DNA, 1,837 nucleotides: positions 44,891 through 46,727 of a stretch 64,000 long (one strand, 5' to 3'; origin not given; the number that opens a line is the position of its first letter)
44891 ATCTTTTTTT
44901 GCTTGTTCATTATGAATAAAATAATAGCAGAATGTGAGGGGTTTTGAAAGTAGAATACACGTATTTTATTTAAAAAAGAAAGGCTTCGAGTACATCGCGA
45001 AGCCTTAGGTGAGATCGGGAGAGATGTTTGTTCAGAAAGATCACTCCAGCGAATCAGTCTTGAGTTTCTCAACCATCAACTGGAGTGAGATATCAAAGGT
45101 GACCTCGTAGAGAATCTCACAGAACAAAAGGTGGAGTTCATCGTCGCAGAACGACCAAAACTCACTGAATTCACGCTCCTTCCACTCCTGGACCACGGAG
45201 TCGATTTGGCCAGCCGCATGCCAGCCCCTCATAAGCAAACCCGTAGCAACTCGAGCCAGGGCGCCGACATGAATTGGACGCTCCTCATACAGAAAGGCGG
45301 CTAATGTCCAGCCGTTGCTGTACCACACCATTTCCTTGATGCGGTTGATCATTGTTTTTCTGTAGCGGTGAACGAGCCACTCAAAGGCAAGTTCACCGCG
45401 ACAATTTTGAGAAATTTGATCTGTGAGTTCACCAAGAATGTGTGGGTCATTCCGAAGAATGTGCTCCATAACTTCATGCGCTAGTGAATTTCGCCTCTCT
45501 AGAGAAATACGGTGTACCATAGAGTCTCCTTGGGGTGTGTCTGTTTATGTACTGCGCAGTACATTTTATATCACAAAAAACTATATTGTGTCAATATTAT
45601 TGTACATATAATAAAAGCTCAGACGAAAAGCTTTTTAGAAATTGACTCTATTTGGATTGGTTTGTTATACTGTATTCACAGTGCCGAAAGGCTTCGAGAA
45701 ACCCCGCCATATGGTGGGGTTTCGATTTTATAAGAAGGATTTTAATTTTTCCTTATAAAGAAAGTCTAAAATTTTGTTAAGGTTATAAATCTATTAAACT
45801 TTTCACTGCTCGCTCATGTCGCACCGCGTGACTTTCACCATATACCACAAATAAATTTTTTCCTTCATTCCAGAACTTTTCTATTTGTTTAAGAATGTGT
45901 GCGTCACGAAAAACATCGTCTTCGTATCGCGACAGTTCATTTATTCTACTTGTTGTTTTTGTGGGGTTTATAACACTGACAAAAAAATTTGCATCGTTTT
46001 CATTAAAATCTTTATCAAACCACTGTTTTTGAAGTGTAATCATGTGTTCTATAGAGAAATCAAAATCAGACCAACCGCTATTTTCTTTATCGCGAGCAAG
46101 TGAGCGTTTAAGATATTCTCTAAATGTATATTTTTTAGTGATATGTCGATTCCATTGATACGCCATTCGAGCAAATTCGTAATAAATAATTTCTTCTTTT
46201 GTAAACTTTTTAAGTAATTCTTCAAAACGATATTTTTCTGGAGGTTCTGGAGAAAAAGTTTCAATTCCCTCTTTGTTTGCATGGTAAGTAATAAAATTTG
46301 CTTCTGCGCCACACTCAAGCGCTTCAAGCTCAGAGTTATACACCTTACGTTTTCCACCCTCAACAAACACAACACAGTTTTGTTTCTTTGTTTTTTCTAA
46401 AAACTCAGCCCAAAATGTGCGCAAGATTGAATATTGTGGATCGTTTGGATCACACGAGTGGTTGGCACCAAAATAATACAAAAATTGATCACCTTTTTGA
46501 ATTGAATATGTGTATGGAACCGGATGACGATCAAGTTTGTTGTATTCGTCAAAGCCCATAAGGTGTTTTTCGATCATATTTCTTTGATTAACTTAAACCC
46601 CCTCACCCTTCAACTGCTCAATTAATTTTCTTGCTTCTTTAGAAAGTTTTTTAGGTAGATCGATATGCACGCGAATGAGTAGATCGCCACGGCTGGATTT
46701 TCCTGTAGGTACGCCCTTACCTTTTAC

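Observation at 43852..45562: Shared palindromic operator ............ at the transcription start of two foreign orphan genes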

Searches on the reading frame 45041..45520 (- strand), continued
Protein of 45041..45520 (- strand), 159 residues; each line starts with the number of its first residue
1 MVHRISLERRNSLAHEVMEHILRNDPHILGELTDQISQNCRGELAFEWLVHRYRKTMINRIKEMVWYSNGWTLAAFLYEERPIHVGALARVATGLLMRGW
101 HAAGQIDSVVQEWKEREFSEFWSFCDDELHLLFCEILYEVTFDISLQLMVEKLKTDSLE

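Call 72: search_protein_families(library=pfam, alignment_id=A1, max_evalue=1)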
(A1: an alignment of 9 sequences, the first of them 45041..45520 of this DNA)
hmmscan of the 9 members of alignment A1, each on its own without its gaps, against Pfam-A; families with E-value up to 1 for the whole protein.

A. member 1, window:45041-45520:- (159 aa): 0 families

B. families by the number of members that match (of 9 scanned): 6 families
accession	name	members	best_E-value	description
PF07163.17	Pex26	1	0.0011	Pex26 protein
PF23349.2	BBS7_hp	1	0.0052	BBS7 hairpin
PF21983.2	NikA-like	1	0.035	Mobilization protein NikA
PF14299.13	PP2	1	0.074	Phloem protein 2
PF16745.11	RsgA_N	1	0.12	RsgA N-terminal domain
PF14167.11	YfkD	1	0.14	YfkD-like protein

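Call 76: search_dna_similar(query=window:45041-45520:-, collection=phages, mode=protein, max_evalue=0.01)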
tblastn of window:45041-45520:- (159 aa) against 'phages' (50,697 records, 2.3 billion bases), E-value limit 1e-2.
No match.

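Call 95: find_related_loci(query=window:45041-45520:-, collection=viral_contigs, flank=4000)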
Query window:45041-45520:- (159 aa) in viral_contigs; peptide patterns used: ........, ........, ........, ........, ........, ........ (x = any residue, [..] = any of these).
No stretch of DNA in the collection matches any of the patterns.

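Call 96: find_related_loci(query=P0006, collection=viral_contigs, flank=4000)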
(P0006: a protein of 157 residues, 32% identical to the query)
Query P0006 (157 aa) in viral_contigs; peptide patterns used: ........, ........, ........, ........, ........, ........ (x = any residue, [..] = any of these).
3 stretches matched a pattern, but none encodes a relative of the query by tblastn (E <= 1e-3).

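Call 98: find_encoding_contigs(protein=P0013, flank=3000, max_places=4)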
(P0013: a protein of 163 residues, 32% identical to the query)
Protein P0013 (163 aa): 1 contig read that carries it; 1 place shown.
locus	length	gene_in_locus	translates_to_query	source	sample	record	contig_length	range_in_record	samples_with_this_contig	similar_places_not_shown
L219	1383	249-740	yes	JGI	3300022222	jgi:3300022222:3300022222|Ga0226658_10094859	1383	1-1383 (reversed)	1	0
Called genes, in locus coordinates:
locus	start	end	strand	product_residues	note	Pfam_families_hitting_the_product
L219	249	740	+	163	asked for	-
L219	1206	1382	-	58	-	?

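Call 99: find_encoding_contigs(protein=P0014, flank=3000, max_places=4)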
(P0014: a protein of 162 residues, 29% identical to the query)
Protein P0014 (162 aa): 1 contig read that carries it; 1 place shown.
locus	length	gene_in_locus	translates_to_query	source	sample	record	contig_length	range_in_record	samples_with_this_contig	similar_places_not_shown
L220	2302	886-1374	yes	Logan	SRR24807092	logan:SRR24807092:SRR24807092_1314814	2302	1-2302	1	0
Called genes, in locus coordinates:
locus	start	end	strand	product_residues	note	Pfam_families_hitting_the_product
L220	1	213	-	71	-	?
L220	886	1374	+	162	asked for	-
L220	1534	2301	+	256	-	?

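Call 101: search_protein_families(library=pfam, proteins=[P0003, P0004, P0005, P0006, P0007, P0008, P0011, P0013, P0014, P0016], max_evalue=1)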
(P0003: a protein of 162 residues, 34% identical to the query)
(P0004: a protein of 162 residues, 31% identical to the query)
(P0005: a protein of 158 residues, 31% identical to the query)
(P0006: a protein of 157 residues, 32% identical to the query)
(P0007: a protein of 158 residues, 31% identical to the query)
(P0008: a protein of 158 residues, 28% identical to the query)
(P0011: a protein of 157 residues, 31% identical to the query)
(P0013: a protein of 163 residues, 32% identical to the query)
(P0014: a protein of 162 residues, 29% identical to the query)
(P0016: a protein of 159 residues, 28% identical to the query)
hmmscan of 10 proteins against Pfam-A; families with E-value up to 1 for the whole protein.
P0003 (162 aa): 0 families

P0004 (162 aa): 2 families
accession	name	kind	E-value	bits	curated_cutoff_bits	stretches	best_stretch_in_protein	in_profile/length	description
PF21983.2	NikA-like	-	0.035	14.7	27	1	4-36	10-42/72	Mobilization protein NikA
PF14299.13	PP2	-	0.074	13.5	25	1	56-140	60-130/148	Phloem protein 2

P0005 (158 aa): 0 families

P0006 (157 aa): 0 families

P0007 (158 aa): 1 family
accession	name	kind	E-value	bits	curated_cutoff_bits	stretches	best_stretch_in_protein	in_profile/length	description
PF16745.11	RsgA_N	-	0.12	12.6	27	1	109-126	2-19/54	RsgA N-terminal domain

P0008 (158 aa): 2 families
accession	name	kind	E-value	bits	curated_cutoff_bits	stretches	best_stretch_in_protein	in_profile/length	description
PF07163.17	Pex26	-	0.0011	18.7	28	1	86-143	113-169/302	Pex26 protein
PF14167.11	YfkD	-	0.14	11.8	27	1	11-70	26-85/232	YfkD-like protein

P0011 (157 aa): 1 family
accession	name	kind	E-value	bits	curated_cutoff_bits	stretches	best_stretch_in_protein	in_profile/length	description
PF23349.2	BBS7_hp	-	0.0052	17.3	27.8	1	81-136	61-114/114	BBS7 hairpin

P0013 (163 aa): 1 family
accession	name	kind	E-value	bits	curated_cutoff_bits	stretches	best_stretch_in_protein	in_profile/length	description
PF13936.12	HTH_38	-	0.89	9.8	27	0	3-18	3-18/44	Helix-turn-helix domain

P0014 (162 aa): 1 family
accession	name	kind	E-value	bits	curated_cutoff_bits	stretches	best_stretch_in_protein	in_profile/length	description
PF13936.12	HTH_38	-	0.78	10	27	0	3-17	3-17/44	Helix-turn-helix domain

P0016 (159 aa): 0 families
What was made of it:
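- Family member P0004 shows a weak N-terminal match to the NikA-like ribbon-helix-helix model (residues 4-36, E=0.035; call 101).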

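Call 103: search_solved_structures(query=A3, max_evalue=10, show_alignments=3)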
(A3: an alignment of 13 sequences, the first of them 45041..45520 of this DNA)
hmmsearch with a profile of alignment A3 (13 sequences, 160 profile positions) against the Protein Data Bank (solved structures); distinct sequences matched with E-value up to 10: 1.
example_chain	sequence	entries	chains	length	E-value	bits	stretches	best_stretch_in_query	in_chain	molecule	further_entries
6anr_A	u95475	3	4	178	0.048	16.7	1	43-90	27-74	Colibactin self-protection protein ClbS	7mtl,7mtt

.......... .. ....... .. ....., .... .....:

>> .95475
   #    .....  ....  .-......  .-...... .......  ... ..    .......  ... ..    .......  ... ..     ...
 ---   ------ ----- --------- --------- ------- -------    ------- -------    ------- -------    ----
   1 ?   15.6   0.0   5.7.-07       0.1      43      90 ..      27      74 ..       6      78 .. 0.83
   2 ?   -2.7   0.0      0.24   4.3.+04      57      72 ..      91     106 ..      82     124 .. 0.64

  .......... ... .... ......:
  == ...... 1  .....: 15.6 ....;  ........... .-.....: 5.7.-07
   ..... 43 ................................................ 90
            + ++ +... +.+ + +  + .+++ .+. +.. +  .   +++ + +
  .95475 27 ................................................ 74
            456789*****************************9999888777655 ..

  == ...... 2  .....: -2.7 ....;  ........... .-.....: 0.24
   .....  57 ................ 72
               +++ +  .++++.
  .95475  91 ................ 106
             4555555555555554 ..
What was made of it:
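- On ClbS/DUF1706-like self-protection proteins (for gene B): The family profile hits 6anr_A at E=0.048 over the YAFEFF...Y..GW block (call 103).
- The only PDB profile hit is ClbS, a self-protection enzyme (E=0.048; call 103).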

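Call 105: search_protein_families(library=pfam, proteins=[P0010, P0015], max_evalue=10)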
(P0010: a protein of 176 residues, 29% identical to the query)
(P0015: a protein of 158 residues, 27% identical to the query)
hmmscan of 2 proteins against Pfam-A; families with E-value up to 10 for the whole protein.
P0010 (176 aa): 0 families

P0015 (158 aa): 2 families
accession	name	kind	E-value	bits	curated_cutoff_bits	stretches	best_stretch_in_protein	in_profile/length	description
PF14167.11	YfkD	-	0.00085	19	27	1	11-73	26-88/232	YfkD-like protein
PF07163.17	Pex26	-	0.048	13.3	28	1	87-143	114-169/302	Pex26 protein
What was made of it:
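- On ClbS/DUF1706-like self-protection proteins (for gene B): There was no Pfam hit from members or consensus (calls 72, 101, 105).
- There is no significant DNA-binding domain in any of the 13 members (calls 72, 101, 105).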

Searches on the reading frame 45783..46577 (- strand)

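Call 10: search_protein_families(library=ncbifam, proteins=[window:45783-46577:-], max_evalue=0.1)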
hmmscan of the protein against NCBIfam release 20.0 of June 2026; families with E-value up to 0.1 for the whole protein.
window:45783-46577:- (264 aa): 1 family
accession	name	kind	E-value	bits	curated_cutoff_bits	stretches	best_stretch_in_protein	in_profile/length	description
NF047987.1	cpg1_fam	equivalog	0.046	12.3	250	1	129-222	97-175/612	Cpg1 family polymorphic protein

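Call 47: search_protein_families(library=padloc, proteins=[window:45783-46577:-], max_evalue=0.1)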
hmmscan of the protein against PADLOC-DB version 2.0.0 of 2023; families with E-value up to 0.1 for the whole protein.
window:45783-46577:- (264 aa): 1 family
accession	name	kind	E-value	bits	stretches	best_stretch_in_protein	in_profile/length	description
PDLC00902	JAB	-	0.012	13.3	1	28-78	88-139/159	JAB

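Call 53: search_protein_families(library=pfam, proteins=[window:45783-46577:-], max_evalue=0.01)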
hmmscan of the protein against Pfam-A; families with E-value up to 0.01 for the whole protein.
window:45783-46577:- (264 aa): 0 families
